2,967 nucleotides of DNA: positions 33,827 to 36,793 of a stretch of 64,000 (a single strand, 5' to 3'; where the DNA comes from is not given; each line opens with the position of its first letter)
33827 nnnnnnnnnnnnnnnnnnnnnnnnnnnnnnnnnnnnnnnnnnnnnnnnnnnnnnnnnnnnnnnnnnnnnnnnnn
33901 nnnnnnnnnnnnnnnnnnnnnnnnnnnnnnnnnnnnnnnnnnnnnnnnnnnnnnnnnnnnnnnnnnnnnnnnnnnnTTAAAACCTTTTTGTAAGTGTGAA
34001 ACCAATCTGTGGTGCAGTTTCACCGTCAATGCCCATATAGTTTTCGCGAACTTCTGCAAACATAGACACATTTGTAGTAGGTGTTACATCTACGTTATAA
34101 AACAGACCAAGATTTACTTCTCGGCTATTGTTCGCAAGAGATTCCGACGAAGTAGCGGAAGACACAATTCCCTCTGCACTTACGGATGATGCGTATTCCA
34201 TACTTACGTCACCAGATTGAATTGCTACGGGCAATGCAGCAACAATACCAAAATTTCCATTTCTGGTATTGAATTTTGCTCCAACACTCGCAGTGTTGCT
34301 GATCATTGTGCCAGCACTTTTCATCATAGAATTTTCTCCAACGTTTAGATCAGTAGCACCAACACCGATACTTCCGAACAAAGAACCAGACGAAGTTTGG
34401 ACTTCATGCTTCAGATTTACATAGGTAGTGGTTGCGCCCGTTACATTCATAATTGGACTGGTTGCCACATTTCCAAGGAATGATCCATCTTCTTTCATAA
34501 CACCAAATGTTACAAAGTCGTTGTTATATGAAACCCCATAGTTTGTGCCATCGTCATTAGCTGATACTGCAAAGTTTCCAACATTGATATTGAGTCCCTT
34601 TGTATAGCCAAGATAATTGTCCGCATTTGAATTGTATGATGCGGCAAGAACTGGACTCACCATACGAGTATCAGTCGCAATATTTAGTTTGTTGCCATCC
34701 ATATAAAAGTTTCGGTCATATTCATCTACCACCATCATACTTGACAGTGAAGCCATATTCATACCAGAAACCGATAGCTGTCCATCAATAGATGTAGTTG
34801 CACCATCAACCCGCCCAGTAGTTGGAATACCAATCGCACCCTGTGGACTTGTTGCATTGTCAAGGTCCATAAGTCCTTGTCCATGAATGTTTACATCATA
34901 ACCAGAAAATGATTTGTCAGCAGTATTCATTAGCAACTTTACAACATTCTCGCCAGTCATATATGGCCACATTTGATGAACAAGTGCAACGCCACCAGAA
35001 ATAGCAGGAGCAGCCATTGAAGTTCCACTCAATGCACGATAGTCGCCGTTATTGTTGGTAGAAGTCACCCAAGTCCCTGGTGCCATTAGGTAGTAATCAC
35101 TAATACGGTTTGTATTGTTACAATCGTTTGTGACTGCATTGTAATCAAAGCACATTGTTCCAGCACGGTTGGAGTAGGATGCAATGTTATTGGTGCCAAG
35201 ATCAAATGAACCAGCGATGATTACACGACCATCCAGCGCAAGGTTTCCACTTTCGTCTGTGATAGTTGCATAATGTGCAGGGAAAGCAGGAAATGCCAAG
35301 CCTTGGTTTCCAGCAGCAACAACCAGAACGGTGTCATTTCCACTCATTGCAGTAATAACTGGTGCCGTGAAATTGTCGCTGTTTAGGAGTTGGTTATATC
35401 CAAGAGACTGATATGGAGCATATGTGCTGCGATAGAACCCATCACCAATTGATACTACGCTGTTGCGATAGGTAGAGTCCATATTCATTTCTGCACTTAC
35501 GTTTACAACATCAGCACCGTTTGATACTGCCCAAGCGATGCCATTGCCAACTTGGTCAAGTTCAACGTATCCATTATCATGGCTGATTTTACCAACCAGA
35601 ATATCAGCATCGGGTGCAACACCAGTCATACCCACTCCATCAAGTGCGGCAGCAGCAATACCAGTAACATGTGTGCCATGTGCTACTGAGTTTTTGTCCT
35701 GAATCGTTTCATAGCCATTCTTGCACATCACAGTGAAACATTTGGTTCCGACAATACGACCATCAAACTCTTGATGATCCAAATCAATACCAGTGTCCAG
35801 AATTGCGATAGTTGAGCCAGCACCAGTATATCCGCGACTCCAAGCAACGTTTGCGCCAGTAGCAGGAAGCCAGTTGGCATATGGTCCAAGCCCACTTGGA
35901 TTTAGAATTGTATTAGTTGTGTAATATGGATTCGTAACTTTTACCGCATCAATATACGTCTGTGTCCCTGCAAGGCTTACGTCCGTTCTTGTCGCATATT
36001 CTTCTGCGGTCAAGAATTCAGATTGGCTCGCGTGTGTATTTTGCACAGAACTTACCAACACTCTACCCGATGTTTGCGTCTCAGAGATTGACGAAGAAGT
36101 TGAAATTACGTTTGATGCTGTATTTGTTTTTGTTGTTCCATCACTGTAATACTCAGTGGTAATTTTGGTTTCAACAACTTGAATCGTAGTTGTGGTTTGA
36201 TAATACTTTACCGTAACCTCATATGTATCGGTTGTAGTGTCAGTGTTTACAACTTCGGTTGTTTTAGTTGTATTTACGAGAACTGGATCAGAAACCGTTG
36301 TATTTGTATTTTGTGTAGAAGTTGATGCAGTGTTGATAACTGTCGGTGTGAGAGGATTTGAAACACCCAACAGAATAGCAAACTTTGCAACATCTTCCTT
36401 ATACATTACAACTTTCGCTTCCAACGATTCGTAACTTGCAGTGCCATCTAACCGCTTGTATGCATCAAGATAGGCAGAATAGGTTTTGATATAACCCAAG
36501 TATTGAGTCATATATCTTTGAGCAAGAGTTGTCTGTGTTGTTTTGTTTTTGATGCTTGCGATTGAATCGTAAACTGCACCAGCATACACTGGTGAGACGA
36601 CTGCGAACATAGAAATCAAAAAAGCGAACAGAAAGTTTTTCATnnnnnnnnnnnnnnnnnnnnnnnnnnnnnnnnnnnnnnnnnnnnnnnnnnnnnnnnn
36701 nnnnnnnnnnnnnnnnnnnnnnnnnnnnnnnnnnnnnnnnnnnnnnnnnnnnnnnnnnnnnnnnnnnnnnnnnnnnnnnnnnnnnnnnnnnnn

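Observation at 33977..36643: Phage-encoded subtilase (S8) with an autotransporter-like C-terminal domain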

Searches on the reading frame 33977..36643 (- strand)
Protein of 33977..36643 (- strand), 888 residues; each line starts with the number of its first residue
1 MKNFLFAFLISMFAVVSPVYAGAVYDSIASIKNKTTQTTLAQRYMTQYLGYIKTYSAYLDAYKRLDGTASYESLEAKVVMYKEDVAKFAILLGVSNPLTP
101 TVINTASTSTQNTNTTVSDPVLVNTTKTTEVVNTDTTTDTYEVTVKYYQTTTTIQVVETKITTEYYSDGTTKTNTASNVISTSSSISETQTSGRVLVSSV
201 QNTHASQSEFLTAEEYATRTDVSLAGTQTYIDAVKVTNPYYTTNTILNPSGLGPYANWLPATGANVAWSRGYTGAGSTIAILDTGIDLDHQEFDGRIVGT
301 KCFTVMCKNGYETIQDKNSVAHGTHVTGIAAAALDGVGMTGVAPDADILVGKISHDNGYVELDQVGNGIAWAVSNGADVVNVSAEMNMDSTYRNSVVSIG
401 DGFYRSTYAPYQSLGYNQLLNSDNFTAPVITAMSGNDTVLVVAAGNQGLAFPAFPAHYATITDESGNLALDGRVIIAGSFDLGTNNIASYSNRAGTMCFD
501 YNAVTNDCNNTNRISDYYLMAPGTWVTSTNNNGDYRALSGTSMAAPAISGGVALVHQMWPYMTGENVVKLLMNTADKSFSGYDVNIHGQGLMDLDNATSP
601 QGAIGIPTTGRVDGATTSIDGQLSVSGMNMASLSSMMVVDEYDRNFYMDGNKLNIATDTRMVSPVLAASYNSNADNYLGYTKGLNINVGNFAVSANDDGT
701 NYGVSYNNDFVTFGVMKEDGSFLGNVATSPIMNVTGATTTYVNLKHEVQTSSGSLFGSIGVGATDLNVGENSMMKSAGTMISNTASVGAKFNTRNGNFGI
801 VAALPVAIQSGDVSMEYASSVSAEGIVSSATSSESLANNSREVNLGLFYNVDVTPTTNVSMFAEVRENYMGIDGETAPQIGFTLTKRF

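Call 3: search_protein_families(library=pfam, proteins=[window:33977-36643:-], max_evalue=1)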
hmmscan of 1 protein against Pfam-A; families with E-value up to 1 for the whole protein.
window:33977-36643:- (888 aa): 2 families
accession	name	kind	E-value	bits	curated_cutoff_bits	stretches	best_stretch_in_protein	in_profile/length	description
PF00082.27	Peptidase_S8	-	2.9e-36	125.7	21.8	1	274-590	1-288/288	Subtilase family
PF10253.14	PRCC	-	0.52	11.6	24.3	1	104-228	10-134/189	Mitotic checkpoint regulator, MAD2B-interacting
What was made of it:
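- On Peptidase family S8 (subtilases): PF00082 at 125.7 bits against a cutoff of 21.8, E=2.9e-36, residues 274-590 covering the full profile (call 3). No Inhibitor_I9 hit (call 3).
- Checked: S8 domain: Pfam Peptidase_S8 matches residues 274-590 at E=2.9e-36 (call 3).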

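Call 4: search_protein_families(library=phrogs, proteins=[window:33977-36643:-], max_evalue=0.01)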
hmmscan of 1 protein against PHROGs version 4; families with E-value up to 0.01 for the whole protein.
window:33977-36643:- (888 aa): 2 families
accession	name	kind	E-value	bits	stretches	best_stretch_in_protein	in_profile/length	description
phrog_3677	-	other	6.5e-43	147.7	1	166-619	479-854/1125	protease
phrog_10753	-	unknown function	0.0052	18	0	604-660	34-85/94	-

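Call 5: search_protein_families(library=ncbifam, proteins=[window:33977-36643:-], max_evalue=1)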
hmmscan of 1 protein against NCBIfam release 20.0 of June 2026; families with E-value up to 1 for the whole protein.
window:33977-36643:- (888 aa): 4 families
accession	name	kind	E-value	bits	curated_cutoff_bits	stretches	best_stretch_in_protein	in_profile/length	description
TIGR03921.1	T7SS_mycosin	equivalog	5.3e-30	104.7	278.75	2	266-387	5-126/353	type VII secretion-associated serine protease mycosin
NF051851.1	AtpSerPepEprS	equivalog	1.8e-19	69.3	1700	2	510-599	271-364/988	autotransporter serine peptidase EprS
NF049966.1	QH_SP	equivalog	1e-08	34.8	165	1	279-383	2-94/219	subtilisin-like serine protease QhpE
NF040553.1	SGO_0316_fam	subfamily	4.3e-06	24.7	1400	3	521-594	673-759/1486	SGO_0316/SGO_0317 family LPXTG-anchored serine peptidase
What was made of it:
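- Closest known: Subtilase autotransporters of type Va secretion. Different: NCBIfam EprS matches only the protease part, at 69 bits against a cutoff of 1700 (call 5).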

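Call 7: search_dna_similar(query=window:33977-36643:-, collection=phages, mode=protein, max_rows=60, rows=spread)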
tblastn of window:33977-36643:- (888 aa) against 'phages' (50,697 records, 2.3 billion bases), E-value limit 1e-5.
Records with a match: 59; places in all: 59; records where one place covers at least 80% of the query: 0.
Best place of each record, by identity: <60% 59.
By first word of the organism name: Bacillus 47; Bacteriophage 6; Acinetobacter 2; Staphylococcus 1; Caudoviricetes 1; Moorella 1; Pseudomonas 1.
By host as written in the record: Bacillus anthracis Sterne 10; - 8; Bacillus anthracis 7; Bacillus cereus 6; Bacillus subtilis 5; Bacillus subtilis W-23-S(r); Bacillus licheniformis ATCC 9945a 2; Bacillus subtilis Goe3 2; Bacillus sp. 2; and 14 more.
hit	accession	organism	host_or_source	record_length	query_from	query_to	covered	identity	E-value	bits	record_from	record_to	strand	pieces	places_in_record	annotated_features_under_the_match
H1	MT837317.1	Bacteriophage sp.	human fecal samples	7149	267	593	37%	30.0%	3e-15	87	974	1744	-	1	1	record has no annotation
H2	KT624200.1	Bacillus phage SP-15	Bacillus subtilis W-23-S(r); Bacillus ...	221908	268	608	38%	27.8%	3e-15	87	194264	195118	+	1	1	protease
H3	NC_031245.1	Bacillus phage SP-15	Bacillus subtilis W-23-S(r); Bacillus ...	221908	268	608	38%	27.8%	3e-15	87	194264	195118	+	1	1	protease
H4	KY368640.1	Bacillus phage vB_BsuM-Goe3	Bacillus subtilis Goe3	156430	264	576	35%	29.2%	8e-16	89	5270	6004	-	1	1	putative peptidase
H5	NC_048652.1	Bacillus phage vB_BsuM-Goe3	Bacillus subtilis Goe3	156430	264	576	35%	29.2%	8e-16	89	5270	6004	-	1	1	protease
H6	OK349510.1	Bacillus phage BM-P1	Bacillus sp.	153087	264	570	35%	29.8%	1e-16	92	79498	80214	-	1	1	hypothetical protein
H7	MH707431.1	Bacillus phage BSP14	Bacillus subtilis ATCC 14593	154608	264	570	35%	29.8%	3e-16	91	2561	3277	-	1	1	putative peptidase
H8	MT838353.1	Bacteriophage sp.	human fecal samples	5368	267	570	34%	29.7%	4e-12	76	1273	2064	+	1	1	record has no annotation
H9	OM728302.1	Bacillus phage vB_BsuM-Goe24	Bacillus subtilis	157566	264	570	35%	29.4%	2e-15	88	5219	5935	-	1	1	hypothetical protein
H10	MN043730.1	Bacillus phage vB_BveM-Goe7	Bacillus velezensis FZB42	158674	264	570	35%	29.4%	2e-15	88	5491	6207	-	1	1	putative serine protease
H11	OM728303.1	Bacillus phage vB_BsuM-Goe25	Bacillus subtilis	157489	264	570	35%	29.0%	2e-16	91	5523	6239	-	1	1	hypothetical protein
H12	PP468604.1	Bacillus phage BvP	Bacillus velezensis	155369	264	570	35%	29.0%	4e-16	90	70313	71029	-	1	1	hypothetical protein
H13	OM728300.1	Bacillus phage vB_BsuM-Goe17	Bacillus subtilis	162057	264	570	35%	29.0%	5e-16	89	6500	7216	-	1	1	hypothetical protein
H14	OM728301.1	Bacillus phage vB_BsuM-Goe20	Bacillus subtilis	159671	264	570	35%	28.7%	2e-15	88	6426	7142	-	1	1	hypothetical protein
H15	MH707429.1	Bacillus phage BSP12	Bacillus subtilis ATCC 21336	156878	264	570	35%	28.7%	2e-15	88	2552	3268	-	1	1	serine protease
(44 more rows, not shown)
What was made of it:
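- Closest known: S8 proteases of cultured phages. Same: An S8 catalytic domain at 24-30% identity (calls 4, 7).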

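Call 13: find_homologous_proteins(query=window:33977-36643:-, max_evalue=0.00001)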
Query window:33977-36643:- (888 aa): 623 proteins with E <= 0.00001 among 8000 candidates; the best 120 are listed.
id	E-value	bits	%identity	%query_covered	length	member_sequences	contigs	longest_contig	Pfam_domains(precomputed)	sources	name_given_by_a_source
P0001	0.0e+0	1905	99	100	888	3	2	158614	PF00082.28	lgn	-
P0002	0.0e+0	1664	84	100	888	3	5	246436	PF00082.28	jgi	jgi:subtilisin family serine protease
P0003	0.0e+0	1635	82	100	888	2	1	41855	PF00082.28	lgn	-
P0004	0.0e+0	1603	81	100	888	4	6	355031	PF00082.28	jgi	jgi:subtilisin family serine protease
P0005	0.0e+0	1598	80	100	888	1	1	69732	PF00082.28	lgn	-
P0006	0.0e+0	1524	77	100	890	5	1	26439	PF00082.28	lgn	-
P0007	0.0e+0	1325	68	100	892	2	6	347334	PF00082.28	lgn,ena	-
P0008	0.0e+0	1062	87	62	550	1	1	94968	PF00082.28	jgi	jgi:hypothetical protein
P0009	5.2e-266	903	50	98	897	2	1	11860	PF00082.28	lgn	-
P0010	3.2e-263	894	51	96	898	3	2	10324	PF00082.28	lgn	-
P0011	3.8e-263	894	51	96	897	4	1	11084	PF00082.28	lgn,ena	-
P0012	4.6e-262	890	49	98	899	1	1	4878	PF00082.28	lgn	-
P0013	9.5e-225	767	45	100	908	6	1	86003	PF00082.28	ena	-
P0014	5.4e-222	757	45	98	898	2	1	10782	PF00082.28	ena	-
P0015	4.5e-220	751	44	99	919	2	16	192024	PF00082.28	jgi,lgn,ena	-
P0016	6.8e-218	744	45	95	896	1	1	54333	PF00082.28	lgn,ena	-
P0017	3.8e-217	741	45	96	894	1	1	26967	PF00082.28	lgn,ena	-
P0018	2.0e-216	739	45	100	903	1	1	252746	PF00082.28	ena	-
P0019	2.6e-214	732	45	97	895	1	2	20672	PF00082.28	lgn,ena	-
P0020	1.6e-213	729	43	100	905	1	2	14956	PF00082.28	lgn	-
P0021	4.4e-213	728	47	85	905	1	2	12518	PF00082.28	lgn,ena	-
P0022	4.3e-212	725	44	98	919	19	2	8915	PF00082.28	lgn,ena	-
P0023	4.3e-212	725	42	99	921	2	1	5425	PF00082.28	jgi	-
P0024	3.6e-211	722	46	91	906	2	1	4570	PF00082.28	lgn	-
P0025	5.4e-211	721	46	91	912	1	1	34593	PF00082.28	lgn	-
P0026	8.8e-211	720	44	97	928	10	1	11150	PF00082.28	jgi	-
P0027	3.6e-210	718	44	95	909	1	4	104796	PF00082.28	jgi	jgi:hypothetical protein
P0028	3.0e-209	715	43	100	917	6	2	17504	PF00082.28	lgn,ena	-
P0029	2.0e-208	713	43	100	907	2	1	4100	PF00082.28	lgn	-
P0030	1.9e-207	709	44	100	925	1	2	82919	PF00082.28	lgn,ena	-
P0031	1.1e-206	707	44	97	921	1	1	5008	PF00082.28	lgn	-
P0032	1.1e-206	707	44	97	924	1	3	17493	PF00082.28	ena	-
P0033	1.2e-206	707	44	97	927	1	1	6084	PF00082.28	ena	-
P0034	1.6e-206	706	44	97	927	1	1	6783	PF00082.28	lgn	-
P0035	8.0e-206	704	44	97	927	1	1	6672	PF00082.28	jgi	-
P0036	2.9e-205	702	44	97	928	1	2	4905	PF00082.28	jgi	jgi:subtilisin family serine protease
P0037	8.3e-205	701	44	97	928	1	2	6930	PF00082.28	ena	-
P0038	1.1e-204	700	44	97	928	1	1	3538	PF00082.28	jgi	jgi:subtilisin family serine protease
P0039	1.1e-204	700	44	97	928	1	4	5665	PF00082.28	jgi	jgi:subtilisin family serine protease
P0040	1.4e-204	700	42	100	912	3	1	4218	PF00082.28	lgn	-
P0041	1.8e-204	699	46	91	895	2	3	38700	PF00082.28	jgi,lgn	-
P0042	4.8e-204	698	43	99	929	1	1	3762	PF00082.28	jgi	jgi:hypothetical protein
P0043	5.0e-204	698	43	97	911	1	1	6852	PF00082.28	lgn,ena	-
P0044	1.0e-203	697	44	97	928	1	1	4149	PF00082.28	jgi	jgi:subtilisin family serine protease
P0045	1.1e-203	697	44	97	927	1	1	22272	PF00082.28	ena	-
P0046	1.8e-203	696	43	99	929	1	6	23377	PF00082.28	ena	-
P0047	4.8e-203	695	41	98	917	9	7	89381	PF00082.28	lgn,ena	-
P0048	9.8e-203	694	43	97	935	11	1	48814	PF00082.28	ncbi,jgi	-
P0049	2.6e-202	692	44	97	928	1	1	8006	PF00082.28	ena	-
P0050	4.1e-202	692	43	97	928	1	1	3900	PF00082.28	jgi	jgi:hypothetical protein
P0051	4.2e-202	692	44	97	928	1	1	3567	PF00082.28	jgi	-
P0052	4.4e-202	692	44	97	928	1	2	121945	PF00082.28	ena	-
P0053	4.9e-202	691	44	97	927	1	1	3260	PF00082.28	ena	-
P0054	5.6e-202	691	43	99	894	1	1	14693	PF00082.28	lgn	-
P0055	9.8e-202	690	43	99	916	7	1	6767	PF00082.28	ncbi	-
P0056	1.0e-201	690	44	97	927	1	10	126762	PF00082.28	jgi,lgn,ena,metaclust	jgi:subtilisin family serine protease|metaclust:\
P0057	1.1e-201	690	43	97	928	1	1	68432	PF00082.28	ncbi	-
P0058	1.1e-201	690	44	100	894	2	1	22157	PF00082.28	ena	-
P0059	1.2e-201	690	43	97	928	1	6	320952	PF00082.28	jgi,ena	jgi:hypothetical protein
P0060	2.0e-201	689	43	97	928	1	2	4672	PF00082.28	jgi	jgi:hypothetical protein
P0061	3.8e-201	688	44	97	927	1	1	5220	PF00082.28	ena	-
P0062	4.7e-201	688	43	97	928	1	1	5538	PF00082.28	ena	-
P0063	5.0e-201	688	42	100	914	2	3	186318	PF00082.28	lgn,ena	-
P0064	7.4e-201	687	44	96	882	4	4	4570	PF00082.28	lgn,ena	-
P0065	1.3e-200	687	42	100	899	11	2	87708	PF00082.28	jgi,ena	-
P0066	1.4e-200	687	41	100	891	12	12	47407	PF00082.28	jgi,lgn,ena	jgi:subtilisin family serine protease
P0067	1.6e-200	686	43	97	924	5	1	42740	PF00082.28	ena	-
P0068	2.7e-200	686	41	97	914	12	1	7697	PF00082.28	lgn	-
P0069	3.8e-200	685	44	97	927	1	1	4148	PF00082.28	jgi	-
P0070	5.6e-200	685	43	99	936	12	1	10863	PF00082.28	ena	-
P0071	6.5e-200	684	42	99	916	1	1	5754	PF00082.28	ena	-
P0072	7.9e-200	684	42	99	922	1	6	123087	PF00082.28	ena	-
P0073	1.6e-199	683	42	97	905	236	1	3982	PF00082.28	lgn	-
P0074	1.6e-199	683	42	99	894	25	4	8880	PF00082.28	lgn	-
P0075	1.9e-199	683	50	76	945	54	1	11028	PF00082.28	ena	-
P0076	3.4e-199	682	43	94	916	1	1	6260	PF00082.28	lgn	-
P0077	3.5e-199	682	43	98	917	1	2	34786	PF00082.28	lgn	-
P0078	3.6e-199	682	45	94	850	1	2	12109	PF00082.28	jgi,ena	jgi:subtilisin family serine protease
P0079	4.1e-199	682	41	97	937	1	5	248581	PF00082.28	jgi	jgi:subtilisin family serine protease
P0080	5.7e-199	681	42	97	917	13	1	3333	PF00082.28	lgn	-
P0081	1.0e-198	680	44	94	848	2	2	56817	PF00082.28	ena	-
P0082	2.3e-197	676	42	100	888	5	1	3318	PF00082.28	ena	-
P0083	3.4e-195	669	46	85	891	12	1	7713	PF00082.28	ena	-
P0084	4.4e-195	668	46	84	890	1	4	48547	PF00082.28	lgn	-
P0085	3.3e-193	662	42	97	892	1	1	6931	PF00082.28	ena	-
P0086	4.4e-193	662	42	97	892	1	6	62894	PF00082.28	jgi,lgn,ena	-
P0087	4.6e-193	662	42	97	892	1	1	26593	PF00082.28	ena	-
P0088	5.7e-193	661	42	98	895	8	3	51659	PF00082.28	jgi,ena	-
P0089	6.0e-193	661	42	97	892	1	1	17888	PF00082.28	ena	-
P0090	7.2e-193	661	42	97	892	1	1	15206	PF00082.28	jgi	-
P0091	1.4e-192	660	42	97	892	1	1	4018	PF00082.28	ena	-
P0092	1.7e-192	660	42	97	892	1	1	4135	PF00082.28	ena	-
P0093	2.2e-192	659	42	97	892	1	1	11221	PF00082.28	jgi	jgi:subtilisin family serine protease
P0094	2.8e-192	659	45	85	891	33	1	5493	PF00082.28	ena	-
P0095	3.3e-192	659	42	96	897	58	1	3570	PF00082.28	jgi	jgi:subtilisin family serine protease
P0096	4.5e-192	658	42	100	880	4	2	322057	PF00082.28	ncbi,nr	ncbi:S8 family serine peptidase [bacterium]|nr:S8 family serine peptidase [bacterium] MDC1257058.1 S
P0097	1.2e-191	657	43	97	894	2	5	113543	PF00082.28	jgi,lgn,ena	jgi:subtilisin family serine protease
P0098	1.3e-191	657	42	97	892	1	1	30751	PF00082.28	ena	-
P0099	1.4e-191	657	41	99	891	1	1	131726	PF00082.28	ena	-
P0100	2.9e-191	656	42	97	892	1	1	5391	PF00082.28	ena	-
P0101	5.0e-191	655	42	97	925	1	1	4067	PF00082.28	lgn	-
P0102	6.5e-191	655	42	100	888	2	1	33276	PF00082.28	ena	-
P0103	7.3e-191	654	42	100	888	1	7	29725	PF00082.28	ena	-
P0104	1.2e-190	654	41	99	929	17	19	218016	PF00082.28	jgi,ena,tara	jgi:subtilisin family serine protease|tara:strand:+ start:11608 stop:14397 length:2790 start_codon:y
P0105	1.3e-190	654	42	96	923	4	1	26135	PF00082.28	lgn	-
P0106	4.9e-190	652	41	99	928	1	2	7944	PF00082.28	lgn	-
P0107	6.3e-188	645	41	99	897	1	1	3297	PF00082.28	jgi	-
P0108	1.4e-187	644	42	95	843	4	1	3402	PF00082.28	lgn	-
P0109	1.4e-186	640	43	94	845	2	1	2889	PF00082.28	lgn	-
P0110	2.1e-186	640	41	100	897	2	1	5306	PF00082.28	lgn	-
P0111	2.9e-186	639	40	100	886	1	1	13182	PF00082.28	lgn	-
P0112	1.2e-185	637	42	98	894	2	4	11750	PF00082.28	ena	-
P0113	3.8e-185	636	41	100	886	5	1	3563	PF00082.28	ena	-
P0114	1.9e-184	633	41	96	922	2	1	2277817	PF00082.28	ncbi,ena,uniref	ncbi:S8 family peptidase [Litorivicinus lipolyticus]|uniref:S8 family peptidase n=1 Tax=Litorivicinu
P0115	2.1e-184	633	41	99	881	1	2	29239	PF00082.28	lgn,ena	-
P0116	4.8e-183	629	40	94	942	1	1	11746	PF00082.28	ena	-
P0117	1.8e-182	627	40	100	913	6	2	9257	PF00082.28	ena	-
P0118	2.8e-181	623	45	83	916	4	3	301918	PF00082.28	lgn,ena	-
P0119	3.1e-181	623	42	98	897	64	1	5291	PF00082.28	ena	-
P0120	3.3e-181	623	40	100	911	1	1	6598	PF00082.28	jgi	-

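Call 23: find_encoding_contigs(protein=P0114, flank=8000, max_places=3)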
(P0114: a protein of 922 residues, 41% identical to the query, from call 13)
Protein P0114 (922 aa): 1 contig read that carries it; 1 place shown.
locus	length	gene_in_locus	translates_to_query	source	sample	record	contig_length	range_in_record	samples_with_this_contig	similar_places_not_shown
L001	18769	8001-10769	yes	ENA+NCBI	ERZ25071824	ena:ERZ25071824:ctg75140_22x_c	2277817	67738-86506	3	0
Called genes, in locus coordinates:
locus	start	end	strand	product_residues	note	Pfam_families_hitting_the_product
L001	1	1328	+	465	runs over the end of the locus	PF05618:RimB-like, PF18030:Rimk_N, PF14397:ATPgrasp_ST (faint), PF02655:ATP-grasp_3, PF02955:GSH-S_ATP, PF08443:RimK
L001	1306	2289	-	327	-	PF00753:Lactamase_B (faint)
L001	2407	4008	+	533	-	PF21315:FAN1_HTH, PF18081:FANC_SAP (weak), PF08774:VRR_NUC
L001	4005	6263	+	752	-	PF00270:DEAD (weak), PF06733:DEAD_2, PF13307:Helicase_C_2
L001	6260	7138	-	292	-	PF01370:Epimerase, PF02719:Polysacc_synt_2 (faint), PF04321:RmlD_sub_bind, PF16363:GDP_Man_Dehyd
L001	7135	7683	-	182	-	PF00908:dTDP_sugar_isom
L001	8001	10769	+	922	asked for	PF00082:Peptidase_S8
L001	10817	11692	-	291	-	PF00483:NTP_transferase, PF12804:NTP_transf_3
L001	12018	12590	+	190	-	-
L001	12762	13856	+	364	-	PF01757:Acyl_transf_3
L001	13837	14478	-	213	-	-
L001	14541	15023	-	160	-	PF04101:Glyco_tran_28_C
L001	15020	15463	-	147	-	PF08660:Alg14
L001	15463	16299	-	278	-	PF00535:Glycos_transf_2, PF13641:Glyco_tranf_2_3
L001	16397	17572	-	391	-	PF07394:DUF1501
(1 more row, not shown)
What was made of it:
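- One close homolog lies on the Litorivicinus lipolyticus chromosome next to rhamnose and glycosyltransferase genes (call 23).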
